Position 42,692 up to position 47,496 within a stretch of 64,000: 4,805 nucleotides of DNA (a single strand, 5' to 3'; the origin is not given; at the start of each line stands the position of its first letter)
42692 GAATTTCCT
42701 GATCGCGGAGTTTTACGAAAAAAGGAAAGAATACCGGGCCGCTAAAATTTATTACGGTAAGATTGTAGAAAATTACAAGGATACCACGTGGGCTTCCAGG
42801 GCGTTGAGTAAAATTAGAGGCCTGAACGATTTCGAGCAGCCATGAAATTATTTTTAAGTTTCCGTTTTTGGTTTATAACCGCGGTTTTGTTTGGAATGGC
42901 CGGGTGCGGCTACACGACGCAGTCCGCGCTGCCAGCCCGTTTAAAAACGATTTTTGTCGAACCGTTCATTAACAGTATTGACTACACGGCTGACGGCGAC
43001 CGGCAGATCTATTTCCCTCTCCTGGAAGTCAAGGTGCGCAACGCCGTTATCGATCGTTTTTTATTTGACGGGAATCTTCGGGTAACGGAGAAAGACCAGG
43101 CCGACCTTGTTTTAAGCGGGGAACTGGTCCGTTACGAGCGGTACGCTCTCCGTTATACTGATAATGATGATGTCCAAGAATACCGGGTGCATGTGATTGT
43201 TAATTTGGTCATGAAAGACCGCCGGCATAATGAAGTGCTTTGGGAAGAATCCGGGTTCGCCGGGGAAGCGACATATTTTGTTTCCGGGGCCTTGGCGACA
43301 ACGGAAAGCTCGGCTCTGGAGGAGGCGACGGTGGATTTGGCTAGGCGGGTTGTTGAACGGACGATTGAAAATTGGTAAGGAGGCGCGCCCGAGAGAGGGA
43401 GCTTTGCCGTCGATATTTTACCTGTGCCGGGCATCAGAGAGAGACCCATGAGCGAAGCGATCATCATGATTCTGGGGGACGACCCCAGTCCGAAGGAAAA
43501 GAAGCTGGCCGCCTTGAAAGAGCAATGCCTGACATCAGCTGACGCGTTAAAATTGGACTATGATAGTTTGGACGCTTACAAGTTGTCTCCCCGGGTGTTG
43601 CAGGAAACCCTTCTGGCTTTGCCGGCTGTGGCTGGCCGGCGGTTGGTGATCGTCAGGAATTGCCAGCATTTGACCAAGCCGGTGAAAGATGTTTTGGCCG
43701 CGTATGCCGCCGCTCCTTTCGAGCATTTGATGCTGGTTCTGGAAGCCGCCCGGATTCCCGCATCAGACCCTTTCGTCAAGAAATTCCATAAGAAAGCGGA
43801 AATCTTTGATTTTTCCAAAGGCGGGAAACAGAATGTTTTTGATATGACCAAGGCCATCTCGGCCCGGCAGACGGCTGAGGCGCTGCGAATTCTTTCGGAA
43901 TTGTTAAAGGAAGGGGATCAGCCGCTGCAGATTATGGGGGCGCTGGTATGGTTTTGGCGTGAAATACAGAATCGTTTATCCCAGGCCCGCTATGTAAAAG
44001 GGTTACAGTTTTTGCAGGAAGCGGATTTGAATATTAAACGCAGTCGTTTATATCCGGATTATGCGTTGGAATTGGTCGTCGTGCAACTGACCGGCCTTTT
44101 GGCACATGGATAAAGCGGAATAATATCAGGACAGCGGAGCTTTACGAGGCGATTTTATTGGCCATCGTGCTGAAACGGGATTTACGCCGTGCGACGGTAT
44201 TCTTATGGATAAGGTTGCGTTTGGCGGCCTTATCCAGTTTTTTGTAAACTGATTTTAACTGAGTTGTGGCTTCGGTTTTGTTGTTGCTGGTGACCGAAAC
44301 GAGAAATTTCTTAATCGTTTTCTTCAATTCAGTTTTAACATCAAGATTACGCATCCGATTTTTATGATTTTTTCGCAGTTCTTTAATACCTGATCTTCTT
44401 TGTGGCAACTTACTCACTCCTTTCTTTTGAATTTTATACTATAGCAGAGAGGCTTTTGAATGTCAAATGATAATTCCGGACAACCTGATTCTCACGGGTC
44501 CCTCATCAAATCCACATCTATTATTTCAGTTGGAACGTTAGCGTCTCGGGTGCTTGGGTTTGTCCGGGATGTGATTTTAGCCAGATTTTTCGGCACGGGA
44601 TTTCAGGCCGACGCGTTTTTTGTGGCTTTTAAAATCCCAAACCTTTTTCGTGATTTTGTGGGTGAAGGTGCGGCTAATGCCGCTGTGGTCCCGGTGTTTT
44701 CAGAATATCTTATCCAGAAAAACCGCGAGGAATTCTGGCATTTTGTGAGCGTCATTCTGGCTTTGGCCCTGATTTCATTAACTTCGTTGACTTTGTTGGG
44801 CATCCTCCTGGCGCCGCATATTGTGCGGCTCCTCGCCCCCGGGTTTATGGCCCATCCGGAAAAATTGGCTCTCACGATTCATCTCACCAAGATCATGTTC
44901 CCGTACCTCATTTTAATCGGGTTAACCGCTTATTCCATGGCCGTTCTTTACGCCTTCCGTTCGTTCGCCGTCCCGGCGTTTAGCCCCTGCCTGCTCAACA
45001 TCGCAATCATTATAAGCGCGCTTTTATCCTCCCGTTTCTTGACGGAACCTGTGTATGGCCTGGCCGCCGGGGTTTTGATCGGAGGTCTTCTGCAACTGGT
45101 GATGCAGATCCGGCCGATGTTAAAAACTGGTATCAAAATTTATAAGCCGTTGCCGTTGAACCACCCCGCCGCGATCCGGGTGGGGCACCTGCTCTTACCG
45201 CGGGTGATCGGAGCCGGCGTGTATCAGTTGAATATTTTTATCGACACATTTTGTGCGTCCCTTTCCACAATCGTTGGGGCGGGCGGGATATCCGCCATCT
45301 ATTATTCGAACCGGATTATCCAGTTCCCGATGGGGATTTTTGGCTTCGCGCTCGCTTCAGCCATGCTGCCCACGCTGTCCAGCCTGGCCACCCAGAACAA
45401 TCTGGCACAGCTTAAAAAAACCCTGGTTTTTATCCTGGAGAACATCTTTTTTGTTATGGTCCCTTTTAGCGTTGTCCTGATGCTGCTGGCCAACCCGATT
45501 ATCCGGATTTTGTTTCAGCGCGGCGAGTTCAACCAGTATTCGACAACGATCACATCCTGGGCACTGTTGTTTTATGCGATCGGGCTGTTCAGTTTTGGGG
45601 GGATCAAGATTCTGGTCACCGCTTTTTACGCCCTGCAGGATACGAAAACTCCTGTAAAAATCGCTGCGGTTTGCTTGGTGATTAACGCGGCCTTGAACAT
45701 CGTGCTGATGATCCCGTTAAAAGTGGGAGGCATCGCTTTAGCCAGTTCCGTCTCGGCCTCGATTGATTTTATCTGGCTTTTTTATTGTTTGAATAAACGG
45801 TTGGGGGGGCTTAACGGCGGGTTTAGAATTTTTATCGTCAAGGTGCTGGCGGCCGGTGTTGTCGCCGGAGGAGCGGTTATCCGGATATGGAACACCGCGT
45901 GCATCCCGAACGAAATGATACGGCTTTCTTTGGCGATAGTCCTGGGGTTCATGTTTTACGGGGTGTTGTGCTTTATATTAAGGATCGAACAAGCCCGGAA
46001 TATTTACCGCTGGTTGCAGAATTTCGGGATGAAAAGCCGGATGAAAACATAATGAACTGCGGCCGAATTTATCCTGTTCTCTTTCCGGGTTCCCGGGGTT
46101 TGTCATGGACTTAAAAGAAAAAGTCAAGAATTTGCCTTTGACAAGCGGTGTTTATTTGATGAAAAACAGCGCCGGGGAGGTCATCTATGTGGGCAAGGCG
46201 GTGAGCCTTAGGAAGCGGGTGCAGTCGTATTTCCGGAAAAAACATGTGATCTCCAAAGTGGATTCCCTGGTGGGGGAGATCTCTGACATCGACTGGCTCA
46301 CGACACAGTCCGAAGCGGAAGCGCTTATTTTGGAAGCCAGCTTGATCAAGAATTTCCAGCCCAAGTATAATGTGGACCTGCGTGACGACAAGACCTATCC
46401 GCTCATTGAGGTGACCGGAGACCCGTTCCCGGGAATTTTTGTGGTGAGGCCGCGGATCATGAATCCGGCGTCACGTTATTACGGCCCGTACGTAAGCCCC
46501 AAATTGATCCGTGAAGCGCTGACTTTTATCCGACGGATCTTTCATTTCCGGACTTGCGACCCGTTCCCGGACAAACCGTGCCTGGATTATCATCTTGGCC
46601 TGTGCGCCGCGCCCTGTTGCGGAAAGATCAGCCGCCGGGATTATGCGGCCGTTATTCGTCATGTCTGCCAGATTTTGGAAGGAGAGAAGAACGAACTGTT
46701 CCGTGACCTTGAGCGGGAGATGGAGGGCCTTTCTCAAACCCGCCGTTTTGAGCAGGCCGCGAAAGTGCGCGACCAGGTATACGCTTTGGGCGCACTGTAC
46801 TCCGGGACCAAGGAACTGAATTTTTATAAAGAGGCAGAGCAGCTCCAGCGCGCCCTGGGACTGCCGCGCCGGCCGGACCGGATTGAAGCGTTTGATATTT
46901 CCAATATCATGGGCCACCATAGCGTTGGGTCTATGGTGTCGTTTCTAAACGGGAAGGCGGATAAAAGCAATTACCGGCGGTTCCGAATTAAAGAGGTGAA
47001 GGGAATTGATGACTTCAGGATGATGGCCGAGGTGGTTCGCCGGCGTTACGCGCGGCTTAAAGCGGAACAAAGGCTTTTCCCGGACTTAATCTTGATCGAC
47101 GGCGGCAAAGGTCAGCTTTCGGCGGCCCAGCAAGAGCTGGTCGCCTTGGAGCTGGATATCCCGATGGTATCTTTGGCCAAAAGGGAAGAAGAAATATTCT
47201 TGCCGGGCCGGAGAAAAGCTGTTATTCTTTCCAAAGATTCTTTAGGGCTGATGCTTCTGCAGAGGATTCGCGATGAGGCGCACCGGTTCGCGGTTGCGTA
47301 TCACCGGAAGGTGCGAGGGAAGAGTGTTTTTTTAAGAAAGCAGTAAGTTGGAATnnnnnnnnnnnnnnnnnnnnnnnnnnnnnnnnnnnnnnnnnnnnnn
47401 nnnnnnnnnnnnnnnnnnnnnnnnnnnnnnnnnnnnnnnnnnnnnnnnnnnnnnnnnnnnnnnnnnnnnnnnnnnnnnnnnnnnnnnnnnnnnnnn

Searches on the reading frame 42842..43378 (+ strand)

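Call 67: search_protein_families(library=pfam, proteins=[window:42842-43378:+], max_evalue=0.00001)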
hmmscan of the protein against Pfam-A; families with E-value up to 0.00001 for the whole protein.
window:42842-43378:+ (178 aa): 1 family
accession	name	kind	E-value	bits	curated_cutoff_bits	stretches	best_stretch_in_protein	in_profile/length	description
PF04390.17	LptE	-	1e-13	52.4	23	1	34-173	1-117/118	Lipopolysaccharide-assembly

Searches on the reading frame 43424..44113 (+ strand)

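Call 67: search_protein_families(library=pfam, proteins=[window:43424-44113:+], max_evalue=0.00001)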
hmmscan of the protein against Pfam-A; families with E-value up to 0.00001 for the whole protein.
window:43424-44113:+ (229 aa): 1 family
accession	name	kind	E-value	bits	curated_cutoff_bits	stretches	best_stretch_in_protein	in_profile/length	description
PF21694.2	DNA_pol3_delta_C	-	3.4e-12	46.9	27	1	136-175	2-41/121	DNA polymerase III delta subunit, C-terminal domain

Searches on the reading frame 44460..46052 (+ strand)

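Call 68: search_protein_families(library=pfam, proteins=[window:44460-46052:+], max_evalue=0.00001)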
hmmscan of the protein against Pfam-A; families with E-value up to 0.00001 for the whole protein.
window:44460-46052:+ (530 aa): 2 families
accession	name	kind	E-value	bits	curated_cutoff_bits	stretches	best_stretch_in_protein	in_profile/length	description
PF03023.19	MurJ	-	2.7e-115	386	27.4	1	40-474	1-430/451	Lipid II flippase MurJ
PF01554.23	MatE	-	2.7e-07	30.9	24.9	1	263-414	14-160/161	MatE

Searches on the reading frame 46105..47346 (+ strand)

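Call 68: search_protein_families(library=pfam, proteins=[window:46105-47346:+], max_evalue=0.00001)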
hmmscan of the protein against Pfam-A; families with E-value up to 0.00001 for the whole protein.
window:46105-47346:+ (413 aa): 2 families
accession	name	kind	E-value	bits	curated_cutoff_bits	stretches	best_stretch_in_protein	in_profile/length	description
PF08459.17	UvrC_RNaseH_dom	-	5.7e-56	189.2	22.3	1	248-397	1-159/159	UvrC RNAse H endonuclease domain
PF01541.30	GIY-YIG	-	1.7e-08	35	22.6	1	15-89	3-78/78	GIY-YIG catalytic domain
